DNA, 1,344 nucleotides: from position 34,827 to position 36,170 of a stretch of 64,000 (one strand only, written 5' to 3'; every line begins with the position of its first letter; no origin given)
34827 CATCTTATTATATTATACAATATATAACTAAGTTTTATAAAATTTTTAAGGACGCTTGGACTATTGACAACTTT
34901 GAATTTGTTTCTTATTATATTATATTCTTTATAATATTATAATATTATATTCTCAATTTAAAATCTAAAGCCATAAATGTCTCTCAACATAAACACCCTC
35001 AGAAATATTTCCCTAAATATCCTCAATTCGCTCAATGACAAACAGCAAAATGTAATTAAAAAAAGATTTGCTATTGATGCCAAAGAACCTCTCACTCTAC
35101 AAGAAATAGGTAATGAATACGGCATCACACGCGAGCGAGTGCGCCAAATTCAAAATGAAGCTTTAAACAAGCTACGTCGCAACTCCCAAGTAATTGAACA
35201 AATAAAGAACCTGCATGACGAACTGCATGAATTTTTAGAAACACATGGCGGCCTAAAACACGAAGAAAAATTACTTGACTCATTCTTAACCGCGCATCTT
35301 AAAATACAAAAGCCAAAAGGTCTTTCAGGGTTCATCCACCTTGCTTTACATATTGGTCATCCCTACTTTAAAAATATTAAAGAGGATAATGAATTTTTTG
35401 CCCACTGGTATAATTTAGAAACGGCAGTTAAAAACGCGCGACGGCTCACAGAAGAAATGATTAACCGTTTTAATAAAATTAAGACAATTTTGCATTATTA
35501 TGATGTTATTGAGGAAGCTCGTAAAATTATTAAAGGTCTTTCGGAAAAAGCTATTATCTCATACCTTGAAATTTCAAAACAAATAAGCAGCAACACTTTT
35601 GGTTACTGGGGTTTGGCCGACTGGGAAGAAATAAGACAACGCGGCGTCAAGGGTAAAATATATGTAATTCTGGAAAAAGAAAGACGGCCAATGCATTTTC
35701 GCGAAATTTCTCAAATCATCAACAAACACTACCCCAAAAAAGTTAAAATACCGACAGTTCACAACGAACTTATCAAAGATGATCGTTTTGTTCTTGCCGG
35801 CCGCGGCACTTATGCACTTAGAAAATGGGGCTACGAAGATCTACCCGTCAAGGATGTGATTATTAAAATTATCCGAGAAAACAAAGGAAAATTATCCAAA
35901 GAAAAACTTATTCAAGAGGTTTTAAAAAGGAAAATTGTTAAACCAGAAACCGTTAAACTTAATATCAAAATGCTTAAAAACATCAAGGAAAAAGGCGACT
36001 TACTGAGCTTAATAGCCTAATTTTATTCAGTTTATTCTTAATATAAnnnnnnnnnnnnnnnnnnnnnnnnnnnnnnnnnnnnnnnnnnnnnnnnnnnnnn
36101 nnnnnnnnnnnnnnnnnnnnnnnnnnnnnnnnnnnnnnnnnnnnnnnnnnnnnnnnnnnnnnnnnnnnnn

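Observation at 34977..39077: Sigma-r4 DNA-binding protein, single-pass membrane protein and HerA/FtsK-like ATPase with zinc ribbon: an uncharacterised three-gene module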

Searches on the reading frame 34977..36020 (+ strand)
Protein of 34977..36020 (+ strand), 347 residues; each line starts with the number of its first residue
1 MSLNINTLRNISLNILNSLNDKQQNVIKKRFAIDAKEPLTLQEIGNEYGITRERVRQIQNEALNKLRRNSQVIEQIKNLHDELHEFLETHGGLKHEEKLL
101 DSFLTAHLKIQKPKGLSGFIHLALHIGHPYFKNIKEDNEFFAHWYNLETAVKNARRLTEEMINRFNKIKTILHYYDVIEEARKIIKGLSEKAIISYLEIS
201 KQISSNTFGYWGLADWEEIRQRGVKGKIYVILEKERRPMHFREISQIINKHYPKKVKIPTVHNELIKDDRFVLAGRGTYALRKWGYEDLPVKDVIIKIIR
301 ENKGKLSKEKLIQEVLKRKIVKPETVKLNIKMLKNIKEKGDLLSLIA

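Call 3: search_protein_families(library=pfam, proteins=[window:34977-36020:+], max_evalue=0.1)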
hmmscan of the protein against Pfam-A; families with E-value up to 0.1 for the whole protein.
window:34977-36020:+ (347 aa): 3 families
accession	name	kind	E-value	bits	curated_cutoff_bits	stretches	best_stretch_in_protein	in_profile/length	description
PF04545.22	Sigma70_r4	-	1.8e-18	66.2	24.1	1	16-67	2-49/50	Sigma-70, region 4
PF05066.19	HARE-HTH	-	3.2e-09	37.5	25.9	1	227-284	6-71/71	HB1, ASXL, restriction endonuclease HTH domain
PF24812.1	wHTH_TTC3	-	0.079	14.1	27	0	68-105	31-68/123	TTC3-like, winged helix turn helix domain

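Call 4: search_protein_families(library=ncbifam, proteins=[window:34977-36020:+], max_evalue=0.1)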
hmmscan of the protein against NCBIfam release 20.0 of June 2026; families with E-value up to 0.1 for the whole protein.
window:34977-36020:+ (347 aa): 36 families (the best 25 are shown)
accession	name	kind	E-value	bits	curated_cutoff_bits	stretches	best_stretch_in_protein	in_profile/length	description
NF041931.2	MzaA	equivalog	9.6e-18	64.4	800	1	8-82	643-709/726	MZA anti-phage system associated sigma-70 family RNA polymerase sigma factor MzaA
NF004207.0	PRK05657.1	equivalog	4.2e-17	62.5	394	1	11-69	258-316/329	RNA polymerase sigma factor RpoS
TIGR02394.1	rpoS_proteo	equivalog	1.9e-16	60.4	378.7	1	7-69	211-273/285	RNA polymerase sigma factor RpoS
NF004208.0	PRK05658.1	equivalog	1.1e-15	57.7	555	1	7-71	557-621/631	RNA polymerase sigma factor RpoD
TIGR02393.1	RpoD_Cterm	equivalog_domain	7.5e-14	51.9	354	1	10-72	168-230/238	RNA polymerase sigma factor RpoD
NF005920.0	PRK07921.1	subfamily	1.3e-13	50.7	464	1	14-70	262-318/328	RNA polymerase sigma factor SigB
NF006666.0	PRK09210.1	equivalog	2.8e-13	49.9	572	1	7-72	297-362/370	RNA polymerase sigma factor RpoD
TIGR02997.1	Sig70-cyanoRpoD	subfamily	4.1e-13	49.3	384.5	1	11-67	242-298/298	RNA polymerase sigma factor, RpoD/SigA family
NF004561.0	PRK05901.1-3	equivalog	5e-13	49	582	1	14-71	471-528/537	RNA polymerase sigma factor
NF005642.0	PRK07405.1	subfamily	1.4e-12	47.4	524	1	14-74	253-313/318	RNA polymerase sigma factor SigD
NF004566.0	PRK05901.2-4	equivalog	3.7e-12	46.2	531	1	18-72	381-436/448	RNA polymerase sigma factor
NF004560.0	PRK05901.1-1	equivalog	6.5e-12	45.3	711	1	14-71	450-509/516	RNA polymerase sigma factor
TIGR02392.1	rpoH_proteo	equivalog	7.9e-12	45.4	323.1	1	14-68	214-266/270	RNA polymerase sigma factor RpoH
NF005143.0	PRK06596.1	subfamily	1e-11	44.8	241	1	14-69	226-280/285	RNA polymerase factor sigma-32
NF004562.0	PRK05901.1-4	equivalog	6.4e-11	41.4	779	1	13-85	487-558/571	RNA polymerase sigma factor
TIGR04567.1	RNAP_delt_lowGC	equivalog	1.8e-08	34.4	42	1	229-284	10-70/83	DNA-directed RNA polymerase subunit delta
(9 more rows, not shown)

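Call 30: find_homologous_proteins(query=window:34977-36020:+)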
Query window:34977-36020:+ (347 aa): 4864 proteins with E <= 0.001 among 8000 candidates; the best 120 are listed.
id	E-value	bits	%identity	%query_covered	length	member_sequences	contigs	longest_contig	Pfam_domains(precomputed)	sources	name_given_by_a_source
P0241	7.5e-221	750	100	100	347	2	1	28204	PF04545.23,PF05066.20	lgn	-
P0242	5.2e-192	655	84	100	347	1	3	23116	PF04545.23,PF05066.20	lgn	-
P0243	3.0e-179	613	81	100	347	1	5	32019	PF04545.23,PF05066.20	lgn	-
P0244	4.2e-135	468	63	98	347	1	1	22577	PF04545.23,PF05066.20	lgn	-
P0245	2.8e-116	407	57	100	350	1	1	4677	PF04545.23,PF05066.20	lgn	-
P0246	2.6e-84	301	45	96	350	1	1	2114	PF04545.23,PF05066.20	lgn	-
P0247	3.6e-69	252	42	95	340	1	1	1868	PF04545.23,PF05066.20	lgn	-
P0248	6.3e-69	251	41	95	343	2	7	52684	PF04545.23,PF05066.20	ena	-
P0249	1.4e-68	250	40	96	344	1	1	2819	PF04545.23,PF05066.20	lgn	-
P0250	1.4e-68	250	41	95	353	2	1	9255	PF04545.23,PF05066.20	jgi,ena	-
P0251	3.1e-68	249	40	91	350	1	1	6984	PF04545.23,PF05066.20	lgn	-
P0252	7.6e-68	247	43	91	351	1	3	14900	PF04545.23,PF05066.20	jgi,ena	-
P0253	1.1e-67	247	41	95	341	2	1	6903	PF04545.23,PF05066.20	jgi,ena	-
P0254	2.9e-67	245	42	97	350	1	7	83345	PF04545.23,PF05066.20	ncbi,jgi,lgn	jgi:DNA-directed RNA polymerase delta subunit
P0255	6.4e-67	244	38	95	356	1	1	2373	PF04545.23,PF05066.20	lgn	-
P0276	4.5e-64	235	37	94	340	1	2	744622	PF04545.23,PF05066.20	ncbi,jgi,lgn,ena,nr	ncbi:hypothetical protein KKG85_01570 [Patescibacteria group bacterium]|nr:hypothetical protein [Pat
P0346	5.1e-61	225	38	90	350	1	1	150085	PF04545.23,PF05066.20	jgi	jgi:DNA-directed RNA polymerase delta subunit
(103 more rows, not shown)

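Call 59: search_solved_structures(query=window:34977-36020:+, max_evalue=1, show_alignments=0)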
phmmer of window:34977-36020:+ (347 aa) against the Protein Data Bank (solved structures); distinct sequences matched with E-value up to 1: 72 (the best 60 are shown).
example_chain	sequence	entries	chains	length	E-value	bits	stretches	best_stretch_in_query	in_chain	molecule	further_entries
4g6d_A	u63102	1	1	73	3.5e-12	49.5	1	14-71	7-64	RNA polymerase sigma factor rpoD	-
4g8x_A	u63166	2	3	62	1.5e-11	47.4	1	14-68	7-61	RNA polymerase sigma factor rpoD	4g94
7ckq_F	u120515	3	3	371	1.8e-11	47.1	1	14-71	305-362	RNA polymerase sigma factor SigA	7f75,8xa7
7l7b_F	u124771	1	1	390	1.9e-11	47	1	13-71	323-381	RNA polymerase sigma factor SigA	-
8x6f_E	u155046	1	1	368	2.1e-11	46.9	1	14-71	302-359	RNA polymerase sigma factor SigA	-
7kuf_B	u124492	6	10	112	2.4e-11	46.7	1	8-71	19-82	RNA polymerase sigma factor, DNA-directed RNA polymerase subunit beta chimera | RNA polymerase sigma factor SigA,DNA-directed RNA polymerase subunit beta | RNA 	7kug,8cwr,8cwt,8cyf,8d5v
6ono_B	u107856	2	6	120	3.7e-11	46.1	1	8-71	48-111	RNA polymerase sigma factor SigA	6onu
5tw1_F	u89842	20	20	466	7.4e-11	45.1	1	9-71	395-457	RNA polymerase sigma factor SigA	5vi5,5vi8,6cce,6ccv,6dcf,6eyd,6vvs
7kif_F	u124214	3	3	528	7.5e-11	45.1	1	8-71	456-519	RNA polymerase sigma factor SigA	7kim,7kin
5uh5_F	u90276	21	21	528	7.5e-11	45.1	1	8-71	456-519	RNA polymerase sigma factor SigA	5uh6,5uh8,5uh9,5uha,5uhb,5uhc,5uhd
6bzo_F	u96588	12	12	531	7.7e-11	45.1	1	8-71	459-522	RNA polymerase sigma factor SigA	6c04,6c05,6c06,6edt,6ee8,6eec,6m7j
9e7v_F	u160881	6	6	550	8.4e-11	44.9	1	8-71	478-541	RNA polymerase sigma factor SigA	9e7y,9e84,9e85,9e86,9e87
1tlh_B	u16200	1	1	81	1.3e-10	44.3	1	6-71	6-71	RNA polymerase sigma factor rpoD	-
7f0r_F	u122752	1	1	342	1.9e-10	43.8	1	16-68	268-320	RNA polymerase sigma factor RpoS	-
7vf9_F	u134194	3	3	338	2.9e-10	43.2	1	16-68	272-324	RNA polymerase sigma factor RpoS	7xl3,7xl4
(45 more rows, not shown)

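Call 62: search_protein_families(library=padloc, proteins=[window:34977-36020:+], max_evalue=0.01)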
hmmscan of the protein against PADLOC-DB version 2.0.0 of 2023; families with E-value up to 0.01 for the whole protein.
window:34977-36020:+ (347 aa): 2 families
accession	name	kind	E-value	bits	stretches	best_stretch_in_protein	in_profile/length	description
PDLC02203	MzaA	-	9.3e-12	42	1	8-71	597-660/683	-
PDLC02512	PglW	-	0.0017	14.3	1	40-105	925-986/1403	PglW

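Call 79: search_solved_structures(query=A3, max_evalue=5, show_alignments=0)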
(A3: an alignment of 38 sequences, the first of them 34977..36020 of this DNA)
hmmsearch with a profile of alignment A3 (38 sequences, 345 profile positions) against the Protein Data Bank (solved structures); distinct sequences matched with E-value up to 5: 85 (the best 60 are shown).
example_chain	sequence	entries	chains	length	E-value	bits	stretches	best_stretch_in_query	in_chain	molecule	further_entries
7kuf_B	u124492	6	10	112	1e-17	67.4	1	8-78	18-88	RNA polymerase sigma factor, DNA-directed RNA polymerase subunit beta chimera | RNA polymerase sigma factor SigA,DNA-directed RNA polymerase subunit beta | RNA 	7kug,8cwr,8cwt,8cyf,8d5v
4g6d_A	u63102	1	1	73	1.5e-17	66.8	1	13-80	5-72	RNA polymerase sigma factor rpoD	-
6ono_B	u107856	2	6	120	1.7e-17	66.6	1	8-78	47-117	RNA polymerase sigma factor SigA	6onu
7ckq_F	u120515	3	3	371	3.5e-17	65.6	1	7-79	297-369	RNA polymerase sigma factor SigA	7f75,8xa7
5uh5_F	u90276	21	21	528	7.7e-17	64.5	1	8-77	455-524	RNA polymerase sigma factor SigA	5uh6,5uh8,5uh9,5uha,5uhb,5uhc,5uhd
7kif_F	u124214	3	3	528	7.7e-17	64.5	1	8-77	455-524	RNA polymerase sigma factor SigA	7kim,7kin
6bzo_F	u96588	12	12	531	7.7e-17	64.5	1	8-77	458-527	RNA polymerase sigma factor SigA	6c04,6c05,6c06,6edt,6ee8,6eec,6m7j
7l7b_F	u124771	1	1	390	8.1e-17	64.4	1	9-78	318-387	RNA polymerase sigma factor SigA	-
9e7v_F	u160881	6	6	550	8.1e-17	64.4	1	8-77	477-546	RNA polymerase sigma factor SigA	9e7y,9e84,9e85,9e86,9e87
5tw1_F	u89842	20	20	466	9.2e-17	64.2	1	8-77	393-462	RNA polymerase sigma factor SigA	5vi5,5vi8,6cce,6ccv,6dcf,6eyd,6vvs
8k60_F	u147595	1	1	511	1.4e-16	63.6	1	9-77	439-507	RNA polymerase principal sigma factor HrdB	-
7vpz_F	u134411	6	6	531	1.5e-16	63.5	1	9-77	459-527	RNA polymerase principal sigma factor HrdB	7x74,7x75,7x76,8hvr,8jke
7vpd_F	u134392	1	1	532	1.5e-16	63.5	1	9-77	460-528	RNA polymerase sigma factor SigA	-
8h3v_G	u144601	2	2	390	1.5e-16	63.5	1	6-78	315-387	RNA polymerase sigma factor SigA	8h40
8x6f_E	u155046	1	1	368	1.8e-16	63.3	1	7-79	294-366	RNA polymerase sigma factor SigA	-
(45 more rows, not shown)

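Call 82: find_encoding_contigs(protein=P0276, flank=6000, max_places=2)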
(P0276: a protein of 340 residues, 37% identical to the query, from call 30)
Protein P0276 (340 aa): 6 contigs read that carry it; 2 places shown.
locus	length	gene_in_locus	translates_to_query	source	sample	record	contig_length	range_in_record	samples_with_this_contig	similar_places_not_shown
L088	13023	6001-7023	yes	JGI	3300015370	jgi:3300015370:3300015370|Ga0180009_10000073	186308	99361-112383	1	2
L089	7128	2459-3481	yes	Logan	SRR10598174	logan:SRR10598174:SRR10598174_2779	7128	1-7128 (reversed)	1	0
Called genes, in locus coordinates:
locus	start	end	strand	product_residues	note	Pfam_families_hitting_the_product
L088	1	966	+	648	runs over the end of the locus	PF00122:E1-E2_ATPase, PF00702:Hydrolase, PF08282:Hydrolase_3 (faint)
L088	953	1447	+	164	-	-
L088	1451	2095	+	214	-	-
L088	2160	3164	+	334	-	PF01966:HD (faint)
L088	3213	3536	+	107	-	-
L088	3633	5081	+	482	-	PF21760:SecD_1st, PF22599:SecDF_P1_head, PF03176:MMPL, PF02355:SecD_SecF_C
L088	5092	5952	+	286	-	PF07549:Sec_GG, PF02355:SecD_SecF_C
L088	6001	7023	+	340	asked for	PF04545:Sigma70_r4, PF05066:HARE-HTH (weak)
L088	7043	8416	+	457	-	PF26449:DUF8128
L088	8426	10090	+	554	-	PF02534:T4SS-DNA_transf (faint), PF10412:TrwB_AAD_bind, PF01935:DUF87, PF12696:TraG-D_C (faint), PF23477:zf_Tbcl_2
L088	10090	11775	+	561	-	-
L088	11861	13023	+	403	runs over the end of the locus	PF13173:AAA_14, PF13635:DUF4143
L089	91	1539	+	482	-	PF21760:SecD_1st, PF22599:SecDF_P1_head, PF03176:MMPL, PF02355:SecD_SecF_C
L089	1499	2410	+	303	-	PF07549:Sec_GG, PF02355:SecD_SecF_C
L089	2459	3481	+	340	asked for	PF04545:Sigma70_r4, PF05066:HARE-HTH (weak)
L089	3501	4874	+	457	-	PF26449:DUF8128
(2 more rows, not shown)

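Call 83: find_encoding_contigs(protein=P0346, flank=6000, max_places=2)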
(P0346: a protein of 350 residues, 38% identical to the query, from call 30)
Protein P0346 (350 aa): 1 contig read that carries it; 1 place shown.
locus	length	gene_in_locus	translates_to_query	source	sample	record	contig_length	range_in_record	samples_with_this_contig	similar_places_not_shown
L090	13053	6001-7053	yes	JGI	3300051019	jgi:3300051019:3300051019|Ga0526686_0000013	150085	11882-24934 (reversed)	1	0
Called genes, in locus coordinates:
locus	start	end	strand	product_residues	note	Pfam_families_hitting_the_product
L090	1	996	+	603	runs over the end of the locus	-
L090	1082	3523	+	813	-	PF07517:SecA_DEAD, PF01043:SecA_PP_bind, PF21090:P-loop_SecA, PF07516:SecA_SW, PF02810:SEC-C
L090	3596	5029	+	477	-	PF07549:Sec_GG (faint), PF21760:SecD_1st, PF22599:SecDF_P1_head, PF03176:MMPL (weak), PF02355:SecD_SecF_C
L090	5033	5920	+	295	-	PF02355:SecD_SecF_C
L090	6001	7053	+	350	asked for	PF04545:Sigma70_r4, PF05066:HARE-HTH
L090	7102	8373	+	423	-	PF26449:DUF8128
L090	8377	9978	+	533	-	PF01935:DUF87 (weak), PF02534:T4SS-DNA_transf (faint), PF10412:TrwB_AAD_bind, PF12696:TraG-D_C (weak), PF23477:zf_Tbcl_2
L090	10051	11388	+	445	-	PF01336:tRNA_anti-codon, PF00152:tRNA-synt_2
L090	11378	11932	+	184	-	PF01966:HD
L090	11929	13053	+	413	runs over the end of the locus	PF02403:Seryl_tRNA_N, PF00587:tRNA-synt_2b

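Call 84: search_protein_families(library=pfam, proteins=[L088:10090-11775:+], max_evalue=0.001)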
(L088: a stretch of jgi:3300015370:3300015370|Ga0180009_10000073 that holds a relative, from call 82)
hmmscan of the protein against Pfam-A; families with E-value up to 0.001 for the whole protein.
L088:10090-11775:+ (561 aa): 1 family
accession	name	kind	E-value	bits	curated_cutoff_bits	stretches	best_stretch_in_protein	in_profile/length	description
PF23477.1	zf_Tbcl_2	-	0.00052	20.1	27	1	526-558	5-35/37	Probable treble clef zinc finger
